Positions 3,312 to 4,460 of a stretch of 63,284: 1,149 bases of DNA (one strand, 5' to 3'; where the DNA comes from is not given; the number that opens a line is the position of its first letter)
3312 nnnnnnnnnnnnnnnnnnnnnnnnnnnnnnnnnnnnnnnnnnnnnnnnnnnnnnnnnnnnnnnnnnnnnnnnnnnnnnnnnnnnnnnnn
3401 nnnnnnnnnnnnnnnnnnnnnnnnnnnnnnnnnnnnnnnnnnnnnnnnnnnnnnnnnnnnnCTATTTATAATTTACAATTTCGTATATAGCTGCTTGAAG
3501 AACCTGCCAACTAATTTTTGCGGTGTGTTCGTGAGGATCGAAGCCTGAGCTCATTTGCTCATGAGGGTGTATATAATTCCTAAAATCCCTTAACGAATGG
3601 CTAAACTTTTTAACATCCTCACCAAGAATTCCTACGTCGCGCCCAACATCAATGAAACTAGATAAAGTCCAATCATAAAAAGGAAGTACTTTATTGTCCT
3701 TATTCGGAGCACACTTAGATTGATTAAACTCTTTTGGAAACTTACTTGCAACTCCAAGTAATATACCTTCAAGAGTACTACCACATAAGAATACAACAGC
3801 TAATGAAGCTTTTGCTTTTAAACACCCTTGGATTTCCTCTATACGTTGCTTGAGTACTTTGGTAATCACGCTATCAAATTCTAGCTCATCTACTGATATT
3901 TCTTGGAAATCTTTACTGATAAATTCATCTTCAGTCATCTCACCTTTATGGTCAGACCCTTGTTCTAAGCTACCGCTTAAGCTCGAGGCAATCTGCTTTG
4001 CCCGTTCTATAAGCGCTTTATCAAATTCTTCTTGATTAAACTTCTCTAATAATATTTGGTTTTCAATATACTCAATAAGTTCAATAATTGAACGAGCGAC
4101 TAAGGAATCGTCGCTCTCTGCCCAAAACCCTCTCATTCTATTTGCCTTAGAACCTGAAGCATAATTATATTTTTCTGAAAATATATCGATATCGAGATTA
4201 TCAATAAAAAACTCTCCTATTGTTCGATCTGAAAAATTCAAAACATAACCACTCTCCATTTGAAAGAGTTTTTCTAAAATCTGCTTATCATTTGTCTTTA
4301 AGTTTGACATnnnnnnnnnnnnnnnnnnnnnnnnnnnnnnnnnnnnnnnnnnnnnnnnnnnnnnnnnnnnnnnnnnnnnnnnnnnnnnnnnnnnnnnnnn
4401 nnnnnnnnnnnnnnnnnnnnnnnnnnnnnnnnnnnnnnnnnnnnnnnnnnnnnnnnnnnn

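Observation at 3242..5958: Three-gene operon: OLD-family ATPase/TOPRIM nuclease + AbiJ-like HEPN protein + zinc-ribbon micro-protein (candidate anti-phage defence system)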

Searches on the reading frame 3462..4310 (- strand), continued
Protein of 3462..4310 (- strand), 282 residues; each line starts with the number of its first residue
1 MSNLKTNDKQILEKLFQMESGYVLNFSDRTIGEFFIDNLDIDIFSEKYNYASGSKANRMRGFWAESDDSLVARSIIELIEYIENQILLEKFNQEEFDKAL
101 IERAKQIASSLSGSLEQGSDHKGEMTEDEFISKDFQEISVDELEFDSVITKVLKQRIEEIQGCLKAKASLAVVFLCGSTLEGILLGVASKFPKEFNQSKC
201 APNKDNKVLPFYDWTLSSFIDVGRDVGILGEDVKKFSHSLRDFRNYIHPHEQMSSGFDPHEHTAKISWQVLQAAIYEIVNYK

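Call 76: find_related_loci(query=A1, collection=viral_contigs, flank=3500)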
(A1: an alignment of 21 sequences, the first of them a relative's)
Query A1 (282 aa) in viral_contigs; peptide patterns used: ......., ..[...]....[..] (x = any residue, [..] = any of these).
254 stretches matched a pattern; 19 encode a relative of the query (tblastn E <= 1e-3); 19 distinct loci.
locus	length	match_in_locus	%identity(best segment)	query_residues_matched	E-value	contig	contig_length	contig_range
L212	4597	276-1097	42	1-280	1e-70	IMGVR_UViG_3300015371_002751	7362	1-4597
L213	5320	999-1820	41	1-280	5e-69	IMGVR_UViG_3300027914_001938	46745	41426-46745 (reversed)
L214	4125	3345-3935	54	87-282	5e-66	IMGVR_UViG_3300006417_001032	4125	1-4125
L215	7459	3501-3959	58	127-278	3e-57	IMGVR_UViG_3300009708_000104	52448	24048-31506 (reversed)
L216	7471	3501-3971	55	123-278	1e-56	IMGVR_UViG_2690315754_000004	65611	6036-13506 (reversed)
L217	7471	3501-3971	57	124-278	5e-55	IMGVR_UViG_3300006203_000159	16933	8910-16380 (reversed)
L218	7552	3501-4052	52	100-278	9e-54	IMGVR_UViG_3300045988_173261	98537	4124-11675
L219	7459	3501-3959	56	127-278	7e-54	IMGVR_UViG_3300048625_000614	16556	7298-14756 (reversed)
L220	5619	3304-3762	56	127-278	2e-53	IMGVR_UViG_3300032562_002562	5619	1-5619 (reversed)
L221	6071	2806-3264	56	127-278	2e-53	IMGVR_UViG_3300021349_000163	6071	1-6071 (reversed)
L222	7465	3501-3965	52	125-278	3e-53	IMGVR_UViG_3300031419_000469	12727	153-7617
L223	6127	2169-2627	56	127-278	2e-53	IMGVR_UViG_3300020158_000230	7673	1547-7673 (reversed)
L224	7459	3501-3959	55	127-278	2e-53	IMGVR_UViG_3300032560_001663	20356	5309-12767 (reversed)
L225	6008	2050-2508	56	127-278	2e-53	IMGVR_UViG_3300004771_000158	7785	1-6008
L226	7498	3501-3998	48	115-279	1e-52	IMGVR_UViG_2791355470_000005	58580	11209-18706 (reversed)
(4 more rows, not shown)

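Call 89: search_dna_similar(query=window:3462-4310:-, collection=plasmids, mode=protein, max_rows=15)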
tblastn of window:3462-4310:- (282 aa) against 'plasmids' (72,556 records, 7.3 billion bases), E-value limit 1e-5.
Records with a match: 92; places in all: 93; records where one place covers at least 80% of the query: 0.
Best place of each record, by identity: 60-80% 2; <60% 90.
By first word of the organism name: Pseudomonas 18; Aeromonas 8; Serratia 7; Yersinia 6; Paraburkholderia 5; Klebsiella 4; Rhizobium 4; Agrobacterium 3; Bradyrhizobium 3; Sinorhizobium 3; and 24 more.
By predicted mobility (MOB-suite, as given by PLSDB): mobilizable 34; non-mobilizable 32; conjugative 26.
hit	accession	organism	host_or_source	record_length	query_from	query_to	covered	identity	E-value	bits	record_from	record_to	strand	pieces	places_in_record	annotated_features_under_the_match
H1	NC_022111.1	Prevotella sp. oral taxon 299 str. F0039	Homo sapiens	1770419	126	282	56%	55.3%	3e-50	184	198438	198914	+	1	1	none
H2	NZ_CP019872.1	Pseudomonas syringae group genomosp. 3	Solanum lycopersicum cv. Brillante,pure ...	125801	1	111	39%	44.1%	7e-13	76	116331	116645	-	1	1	abortive infection family protein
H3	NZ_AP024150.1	Methylobacterium indicum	-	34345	1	142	50%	34.0%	7e-14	79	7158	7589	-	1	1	abortive infection family protein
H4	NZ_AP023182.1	Paraburkholderia sp. PGU19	Physopelta gutta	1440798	1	112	40%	42.6%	9e-16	84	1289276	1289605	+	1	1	record has no annotation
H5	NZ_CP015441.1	Aurantiacibacter atlanticus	sediment,deep sea sediment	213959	1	156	55%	30.6%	4e-8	62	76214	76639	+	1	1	restriction endonuclease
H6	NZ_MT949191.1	Pseudomonas aeruginosa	-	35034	1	111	39%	42.3%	2e-14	81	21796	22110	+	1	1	abortive infection family protein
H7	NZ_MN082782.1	Pseudomonas aeruginosa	Homo sapiens,respiratory secretion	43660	1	111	39%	42.3%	2e-14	81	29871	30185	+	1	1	abortive infection family protein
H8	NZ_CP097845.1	Pseudomonas aeruginosa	Homo sapiens,urine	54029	1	111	39%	42.3%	2e-14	81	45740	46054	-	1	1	abortive infection family protein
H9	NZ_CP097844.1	Pseudomonas aeruginosa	Homo sapiens,endotracheal aspirate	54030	1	111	39%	42.3%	2e-14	81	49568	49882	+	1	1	abortive infection family protein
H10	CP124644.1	Pseudomonas aeruginosa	Homo sapiens,Wound/Abscess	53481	1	111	39%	42.3%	2e-14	80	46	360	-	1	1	none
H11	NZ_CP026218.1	Aeromonas sp. ASNIH4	-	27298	1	111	39%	42.3%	2e-14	80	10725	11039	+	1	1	abortive infection family protein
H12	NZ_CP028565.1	Aeromonas hydrophila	Pure Culture,Sewage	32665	1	111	39%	42.3%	2e-14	80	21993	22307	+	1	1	abortive infection family protein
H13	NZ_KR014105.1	Aeromonas hydrophila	-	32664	1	111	39%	42.3%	2e-14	80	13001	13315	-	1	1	abortive infection family protein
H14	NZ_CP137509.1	Pseudomonas aeruginosa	Homo sapiens,Bacterial culture sample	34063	1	111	39%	42.3%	2e-14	80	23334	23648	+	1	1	abortive infection family protein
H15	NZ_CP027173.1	Pseudomonas aeruginosa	-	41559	1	111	39%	42.3%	2e-14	80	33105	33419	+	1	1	abortive infection family protein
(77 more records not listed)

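Call 90: search_dna_similar(query=window:3462-4310:-, collection=phages, mode=protein, max_rows=10)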
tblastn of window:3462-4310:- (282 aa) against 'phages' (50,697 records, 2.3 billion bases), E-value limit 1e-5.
No match.

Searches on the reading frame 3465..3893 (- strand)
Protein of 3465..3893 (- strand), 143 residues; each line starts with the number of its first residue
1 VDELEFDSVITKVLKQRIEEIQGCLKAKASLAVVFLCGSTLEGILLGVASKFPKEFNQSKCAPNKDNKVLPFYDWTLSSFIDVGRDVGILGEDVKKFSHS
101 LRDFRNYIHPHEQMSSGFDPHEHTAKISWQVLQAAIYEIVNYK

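Call 37: predict_structure(alignment_id=A2)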
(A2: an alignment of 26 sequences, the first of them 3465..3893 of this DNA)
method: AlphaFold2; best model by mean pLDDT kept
length: 143 residues; sequences in the alignment: 26
mean_pLDDT: 87.9   pTM: 0.82
mean pLDDT of the five models: 87.9, 87.9, 87.8, 85.9, 68.1
residues with pLDDT >= 90: 95; 70-90: 33; 50-70: 14; < 50: 1
segments of 3 or more residues with pLDDT < 50: none
pLDDT, mean of each block of 10 residues (from residue 1): 90 96 96 92 95 96 96 94 94 72 56 77 88 93 80
secondary structure, 60 per line:
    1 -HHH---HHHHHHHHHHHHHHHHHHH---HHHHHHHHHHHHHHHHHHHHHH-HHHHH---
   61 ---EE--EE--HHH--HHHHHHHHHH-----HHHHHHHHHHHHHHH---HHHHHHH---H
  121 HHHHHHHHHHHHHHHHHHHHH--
elements in order: H8-26 H30-51 H53-57 H77-86 H92-106 H110-116 H120-141

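Call 41: fold_search(model_id=the predicted structure, library=pdb)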
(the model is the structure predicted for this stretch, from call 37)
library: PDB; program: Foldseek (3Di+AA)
matches with E <= 10: 122; with E <= 0.001: 0
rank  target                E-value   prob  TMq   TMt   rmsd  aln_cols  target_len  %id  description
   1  3o10_A                3.6e-01  0.82  0.44  0.45   7.8       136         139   12  Crystal structure of the HEPN domain from human sacsin (released 2011-03-30)
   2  4nq0                  5.3e-01  0.15  0.22  0.14  16.2       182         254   10  Structural insights into yeast histone chaperone Hif1: a scaffold protein recruiting protein complexes to core histones (released 2014-07-16)
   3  3ru0_A                9.9e-01  0.14  0.27  0.10  15.8       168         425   13  Cocrystal structure of human SMYD3 with inhibitor Sinefungin bound (released 2011-05-18)
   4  5ex3_A                1.0e+00  0.14  0.24  0.09  15.4       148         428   13  Crystal structure of human SMYD3 in complex with a VEGFR1 peptide (released 2016-03-09)
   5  9dee                  1.1e+00  0.12  0.26  0.24  13.4       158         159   13  The designed serine hydrolase known as super (released 2025-02-19)
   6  7bxo_F                1.4e+00  0.33  0.41  0.43   7.0       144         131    9  Crystal structure of the toxin-antitoxin with AMP-PNP (released 2020-09-30)
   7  5yep_C                1.5e+00  0.28  0.38  0.40   6.8       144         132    8  Crystal structure of SO_3166-SO_3165 from Shewanella oneidensis (released 2018-03-28)
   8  9k7x_F                1.5e+00  0.16  0.23  0.34   9.8       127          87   10  Crystal structure of designed calcium-induced homotrimer C3-Ca1-DN*3-20 (released 2025-10-29)
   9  1wwp_A                1.9e+00  0.14  0.28  0.31  11.3       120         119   16  Crystal structure of ttk003001694 from Thermus Thermophilus HB8 (released 2005-07-12)
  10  6m6u_H                2.3e+00  0.30  0.45  0.48   7.0       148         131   12  Crystal structure the toxin-antitoxin MntA-HpeT mutant-D39ED41E (released 2020-09-30)
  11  7bxo_D                2.3e+00  0.21  0.40  0.43   7.2       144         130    9  Crystal structure of the toxin-antitoxin with AMP-PNP (released 2020-09-30)
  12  8rky_AAA              2.3e+00  0.09  0.28  0.19  18.0       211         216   13  X-ray structure of the drug binding domain of AlbA in complex with the KMR-14-14 compound of the pyrrolobenzodiazepi (released 2025-01-15)
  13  7bxo_H                2.4e+00  0.20  0.39  0.42   7.1       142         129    9  Crystal structure of the toxin-antitoxin with AMP-PNP (released 2020-09-30)
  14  3jbi_V                3.0e+00  0.20  0.39  0.42   8.0       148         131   11  MDFF model of the vinculin tail domain bound to F-actin (released 2015-11-04)
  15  2q00_A                3.0e+00  0.14  0.35  0.39   6.6       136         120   10  Crystal structure of the P95883_SULSO protein from Sulfolobus solfataricus. NESG target SsR10. (released 2007-05-29)
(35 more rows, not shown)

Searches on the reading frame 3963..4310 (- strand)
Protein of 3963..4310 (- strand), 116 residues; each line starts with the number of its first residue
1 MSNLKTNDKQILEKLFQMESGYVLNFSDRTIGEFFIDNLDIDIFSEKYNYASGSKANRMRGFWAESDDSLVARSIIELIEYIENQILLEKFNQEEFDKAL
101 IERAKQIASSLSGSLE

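Call 65: search_protein_representatives(alignment_id=A4)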
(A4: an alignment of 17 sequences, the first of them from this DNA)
Query: 17 sequences, 116 profile positions. Proteins with E-value up to 0.001 (for the whole library): 2146; up to 1e-10: 1208; up to 1e-30: 34. The best 150 are listed.
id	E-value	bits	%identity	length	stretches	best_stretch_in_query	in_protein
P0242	4.9e-55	200.8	-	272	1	1-115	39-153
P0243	9.7e-55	199.8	-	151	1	1-115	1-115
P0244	1.3e-50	186.6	-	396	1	1-114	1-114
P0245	9.1e-48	177.4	-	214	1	1-112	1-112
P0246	1.0e-46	174.0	-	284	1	1-112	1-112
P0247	2.8e-46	172.5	-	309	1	1-115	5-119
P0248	2.7e-45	169.4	-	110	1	1-101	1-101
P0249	1.1e-43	164.2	-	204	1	1-114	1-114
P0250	2.3e-43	163.1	-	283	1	1-112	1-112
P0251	3.0e-43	162.8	-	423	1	1-114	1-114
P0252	1.4e-42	160.6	-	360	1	1-113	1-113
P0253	3.0e-42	159.5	-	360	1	1-114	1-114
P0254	5.8e-42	158.6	-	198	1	1-113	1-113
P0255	3.0e-41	156.3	-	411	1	1-112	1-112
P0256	1.7e-40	153.9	-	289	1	1-112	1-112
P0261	6.0e-37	142.5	-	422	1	1-113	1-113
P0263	5.9e-36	139.3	-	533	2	1-115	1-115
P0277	3.8e-30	120.5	-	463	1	1-112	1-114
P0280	5.6e-29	116.8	-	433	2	1-105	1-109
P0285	1.2e-27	112.5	-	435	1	1-112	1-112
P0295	2.8e-26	108.1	-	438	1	1-113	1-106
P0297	3.6e-26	107.7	-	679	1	1-114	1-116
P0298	3.6e-26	107.7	-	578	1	1-113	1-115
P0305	1.3e-25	106.0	-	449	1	1-112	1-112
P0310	3.4e-25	104.6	-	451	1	1-84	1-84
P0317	7.4e-25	103.5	-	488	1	1-112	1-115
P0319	8.8e-25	103.2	-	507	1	1-112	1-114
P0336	1.8e-23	99.0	-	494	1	3-112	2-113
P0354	7.4e-23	97.0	-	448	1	5-112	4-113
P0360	1.2e-22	96.3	-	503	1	5-112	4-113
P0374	4.1e-22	94.7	-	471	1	1-85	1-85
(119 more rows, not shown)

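Call 66: search_protein_families(library=pfam, proteins=[P0244, P0251, P0252, P0255, P0261, P0263, P0277, P0297, P0298, P0319], max_evalue=0.001)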
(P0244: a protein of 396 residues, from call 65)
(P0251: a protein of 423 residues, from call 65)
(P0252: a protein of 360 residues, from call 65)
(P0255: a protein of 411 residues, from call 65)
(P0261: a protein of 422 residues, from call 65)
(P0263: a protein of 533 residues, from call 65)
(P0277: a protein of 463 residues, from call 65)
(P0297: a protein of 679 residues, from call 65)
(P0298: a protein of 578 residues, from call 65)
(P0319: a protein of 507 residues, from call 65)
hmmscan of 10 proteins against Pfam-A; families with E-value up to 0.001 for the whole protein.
P0244 (396 aa): 0 families

P0251 (423 aa): 1 family
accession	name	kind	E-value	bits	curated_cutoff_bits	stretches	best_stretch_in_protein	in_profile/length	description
PF13676.11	TIR_2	-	4.7e-07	30.8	28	1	129-240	3-108/122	TIR domain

P0252 (360 aa): 1 family
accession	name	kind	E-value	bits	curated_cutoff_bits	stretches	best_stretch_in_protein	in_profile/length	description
PF13676.11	TIR_2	-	3.4e-14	53.8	28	1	140-237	2-104/122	TIR domain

P0255 (411 aa): 1 family
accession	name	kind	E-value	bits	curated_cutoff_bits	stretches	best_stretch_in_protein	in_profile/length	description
PF13620.12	CarboxypepD_reg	-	0.00057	20.6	32.3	0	202-266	5-69/82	Carboxypeptidase regulatory-like domain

P0261 (422 aa): 1 family
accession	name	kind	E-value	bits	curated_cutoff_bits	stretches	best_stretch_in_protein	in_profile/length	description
PF14355.11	Abi_C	-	8.9e-16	58.2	24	1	185-254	5-82/83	Abortive infection C-terminus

P0263 (533 aa): 1 family
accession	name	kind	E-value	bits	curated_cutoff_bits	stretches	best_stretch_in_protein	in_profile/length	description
PF14355.11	Abi_C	-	0.00012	22.6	24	1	185-262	5-82/83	Abortive infection C-terminus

P0277 (463 aa): 0 families

P0297 (679 aa): 0 families

P0298 (578 aa): 0 families

P0319 (507 aa): 0 families

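Call 67: search_protein_families(library=pfam, proteins=[P0280, P0285, P0295, P0305, P0310, P0317, P0336, P0354, P0360, P0374], max_evalue=0.001)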
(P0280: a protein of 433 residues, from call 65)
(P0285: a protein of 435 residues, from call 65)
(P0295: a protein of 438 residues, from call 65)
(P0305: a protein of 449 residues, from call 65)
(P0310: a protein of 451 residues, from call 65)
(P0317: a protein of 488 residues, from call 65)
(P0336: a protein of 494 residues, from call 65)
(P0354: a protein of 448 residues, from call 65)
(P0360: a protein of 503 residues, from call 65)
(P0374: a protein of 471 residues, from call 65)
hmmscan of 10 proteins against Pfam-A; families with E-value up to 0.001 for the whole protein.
P0280 (433 aa): 2 families
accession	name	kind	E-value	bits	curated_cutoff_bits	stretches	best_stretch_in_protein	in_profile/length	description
PF13676.11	TIR_2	-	1.9e-17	64.3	28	1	287-386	1-95/122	TIR domain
PF01582.25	TIR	-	1.8e-07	31.6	21.3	1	288-380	2-94/179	TIR domain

P0285 (435 aa): 2 families
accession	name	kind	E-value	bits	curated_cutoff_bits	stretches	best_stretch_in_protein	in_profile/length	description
PF18860.6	AbiJ_NTD3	-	1.4e-37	129.2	32.5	1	123-258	2-130/167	AbiJ N-terminal domain 3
PF14355.11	Abi_C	-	7.3e-23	80.9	24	1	345-427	1-83/83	Abortive infection C-terminus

P0295 (438 aa): 3 families
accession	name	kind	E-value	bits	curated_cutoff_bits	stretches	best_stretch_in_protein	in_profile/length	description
PF13676.11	TIR_2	-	2e-34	119.1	28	2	301-421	2-122/122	TIR domain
PF08357.16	SEFIR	-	8.4e-15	55.8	23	1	123-256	2-139/150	SEFIR domain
PF01582.25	TIR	-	3.6e-06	27.3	21.3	1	312-401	18-105/179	TIR domain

P0305 (449 aa): 4 families
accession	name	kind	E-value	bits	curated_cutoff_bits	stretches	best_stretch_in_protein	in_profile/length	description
PF13676.11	TIR_2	-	6.2e-43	146.6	28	2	305-425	1-121/122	TIR domain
PF01582.25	TIR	-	1e-11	45.4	21.3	1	317-394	18-94/179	TIR domain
PF08937.16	ThsB_TIR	-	0.00013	22.8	21.2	0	342-385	46-86/100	Thoeris protein ThsB, TIR-like domain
PF11071.14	Nuc_deoxyri_tr3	-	0.00041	20.9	23.2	0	130-228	19-114/140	Nucleoside 2-deoxyribosyltransferase YtoQ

P0310 (451 aa): 1 family
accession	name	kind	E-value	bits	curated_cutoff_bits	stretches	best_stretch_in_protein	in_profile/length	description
PF10137.14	CAP12-PCTIR_TIR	-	1.8e-25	89.7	24.7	1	139-269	1-117/119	CAP12/Pycsar effector protein, TIR domain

P0317 (488 aa): 0 families

P0336 (494 aa): 0 families

P0354 (448 aa): 0 families

P0360 (503 aa): 0 families

P0374 (471 aa): 0 families

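Call 70: search_protein_families(library=pfam, alignment_id=A6, max_evalue=0.001)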
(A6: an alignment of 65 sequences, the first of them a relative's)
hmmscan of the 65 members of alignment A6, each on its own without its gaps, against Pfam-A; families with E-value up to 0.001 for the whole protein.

A. member 1, P0372 (254 aa): 1 family
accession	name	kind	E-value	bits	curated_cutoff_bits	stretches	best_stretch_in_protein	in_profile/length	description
PF14355.11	Abi_C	-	6.4e-07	29.8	24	1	177-247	2-82/83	Abortive infection C-terminus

B. families by the number of members that match (of 65 scanned): 21 families
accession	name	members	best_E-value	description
PF14355.11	Abi_C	18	1e-24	Abortive infection C-terminus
PF13676.11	TIR_2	16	6.2e-43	TIR domain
PF01582.25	TIR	9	1e-11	TIR domain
PF04471.18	Mrr_cat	5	6.1e-09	Restriction endonuclease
PF08357.16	SEFIR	3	8.4e-15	SEFIR domain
PF18742.7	DpnII-MboI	1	1.2e-39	REase_DpnII-MboI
PF18860.6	AbiJ_NTD3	1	1.4e-37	AbiJ N-terminal domain 3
PF10137.14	CAP12-PCTIR_TIR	1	1.8e-25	CAP12/Pycsar effector protein, TIR domain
PF13091.12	PLDc_2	1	7.4e-23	PLD-like domain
PF00069.31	Pkinase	1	5.8e-22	Protein kinase domain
PF07714.23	PK_Tyr_Ser-Thr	1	2.3e-19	Protein tyrosine and serine/threonine kinase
PF09509.15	Hypoth_Ymh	1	4.3e-18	Protein of unknown function (Hypoth_ymh)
PF19960.5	EAD7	1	4.9e-17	Effector-associated domain 7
PF05013.17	FGase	1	5.7e-12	N-formylglutamate amidohydrolase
PF07894.18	SACK1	1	8.3e-09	Scaffolding anchor of CK1 domain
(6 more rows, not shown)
